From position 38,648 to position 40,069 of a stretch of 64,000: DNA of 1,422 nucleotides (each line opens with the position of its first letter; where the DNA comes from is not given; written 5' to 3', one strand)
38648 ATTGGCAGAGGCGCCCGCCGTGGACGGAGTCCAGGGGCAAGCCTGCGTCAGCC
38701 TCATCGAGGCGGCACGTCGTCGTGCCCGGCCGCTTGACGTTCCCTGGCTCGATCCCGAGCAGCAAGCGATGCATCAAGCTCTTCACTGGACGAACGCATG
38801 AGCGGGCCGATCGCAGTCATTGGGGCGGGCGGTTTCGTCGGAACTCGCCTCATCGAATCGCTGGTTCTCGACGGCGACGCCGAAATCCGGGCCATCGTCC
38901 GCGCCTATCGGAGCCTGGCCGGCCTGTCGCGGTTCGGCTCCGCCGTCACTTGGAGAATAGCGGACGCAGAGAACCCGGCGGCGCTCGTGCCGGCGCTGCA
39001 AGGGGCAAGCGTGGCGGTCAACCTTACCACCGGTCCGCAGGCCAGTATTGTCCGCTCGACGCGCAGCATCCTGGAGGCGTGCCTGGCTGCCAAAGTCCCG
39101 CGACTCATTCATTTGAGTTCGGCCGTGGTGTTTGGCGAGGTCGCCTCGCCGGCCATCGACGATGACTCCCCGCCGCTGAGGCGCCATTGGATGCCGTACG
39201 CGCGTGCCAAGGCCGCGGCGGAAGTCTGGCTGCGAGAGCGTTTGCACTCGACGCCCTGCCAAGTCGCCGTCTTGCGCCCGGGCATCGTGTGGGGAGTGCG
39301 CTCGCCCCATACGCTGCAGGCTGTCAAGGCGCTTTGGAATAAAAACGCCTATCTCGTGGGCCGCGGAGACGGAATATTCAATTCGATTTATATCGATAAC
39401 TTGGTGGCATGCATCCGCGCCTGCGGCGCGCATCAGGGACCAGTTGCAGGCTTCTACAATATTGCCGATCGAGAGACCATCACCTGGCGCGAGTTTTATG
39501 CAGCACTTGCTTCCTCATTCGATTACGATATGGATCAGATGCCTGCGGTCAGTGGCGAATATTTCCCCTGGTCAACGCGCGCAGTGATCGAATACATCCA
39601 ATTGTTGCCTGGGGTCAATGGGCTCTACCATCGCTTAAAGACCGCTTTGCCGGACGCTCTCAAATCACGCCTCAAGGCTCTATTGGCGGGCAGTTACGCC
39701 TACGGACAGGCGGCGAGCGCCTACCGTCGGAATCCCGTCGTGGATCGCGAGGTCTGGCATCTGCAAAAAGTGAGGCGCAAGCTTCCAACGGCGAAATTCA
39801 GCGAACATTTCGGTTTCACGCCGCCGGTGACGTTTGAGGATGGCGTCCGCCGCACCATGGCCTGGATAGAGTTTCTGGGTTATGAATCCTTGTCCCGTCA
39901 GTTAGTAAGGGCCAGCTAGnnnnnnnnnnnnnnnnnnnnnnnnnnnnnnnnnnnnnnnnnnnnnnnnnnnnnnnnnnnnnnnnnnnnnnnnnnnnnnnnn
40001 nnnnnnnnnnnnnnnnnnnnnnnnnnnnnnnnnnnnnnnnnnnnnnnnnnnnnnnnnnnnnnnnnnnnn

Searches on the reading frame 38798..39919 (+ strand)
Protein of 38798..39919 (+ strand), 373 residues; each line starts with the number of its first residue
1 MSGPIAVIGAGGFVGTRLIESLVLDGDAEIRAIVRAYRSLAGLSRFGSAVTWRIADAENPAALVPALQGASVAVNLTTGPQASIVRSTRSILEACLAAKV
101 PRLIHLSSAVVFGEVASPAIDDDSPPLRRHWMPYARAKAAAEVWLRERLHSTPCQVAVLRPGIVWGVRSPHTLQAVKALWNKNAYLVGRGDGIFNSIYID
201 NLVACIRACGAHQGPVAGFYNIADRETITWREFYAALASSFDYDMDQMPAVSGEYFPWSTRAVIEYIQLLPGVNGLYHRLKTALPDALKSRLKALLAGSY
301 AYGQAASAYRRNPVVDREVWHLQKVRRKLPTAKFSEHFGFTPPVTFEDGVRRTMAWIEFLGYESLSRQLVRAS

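Call 10: search_protein_families(library=pfam, proteins=[window:38798-39919:+])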
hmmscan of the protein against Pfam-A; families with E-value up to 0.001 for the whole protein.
window:38798-39919:+ (373 aa): 7 families
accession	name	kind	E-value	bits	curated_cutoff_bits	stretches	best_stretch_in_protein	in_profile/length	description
PF01073.25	3Beta_HSD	-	4.5e-18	65.7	22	1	6-247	1-274/280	3-beta hydroxysteroid dehydrogenase/isomerase family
PF01370.27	Epimerase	-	6.9e-17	62.1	20.9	1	5-223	1-240/240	NAD dependent epimerase/dehydratase family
PF13460.12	NAD_binding_10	-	3.2e-16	60.2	27.2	1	9-162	1-144/184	NAD(P)H-binding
PF07993.18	NAD_binding_4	-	8.6e-11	41.9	20.1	1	85-177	113-220/258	Male sterility protein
PF16363.11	GDP_Man_Dehyd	-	7.9e-08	32.6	27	1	85-235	103-260/332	GDP-mannose 4,6 dehydratase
PF05368.20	NmrA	-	9.7e-07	29.1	27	1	4-105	4-104/298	NmrA-like family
PF04321.23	RmlD_sub_bind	-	1.2e-05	25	27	1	85-257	79-247/287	RmlD substrate binding domain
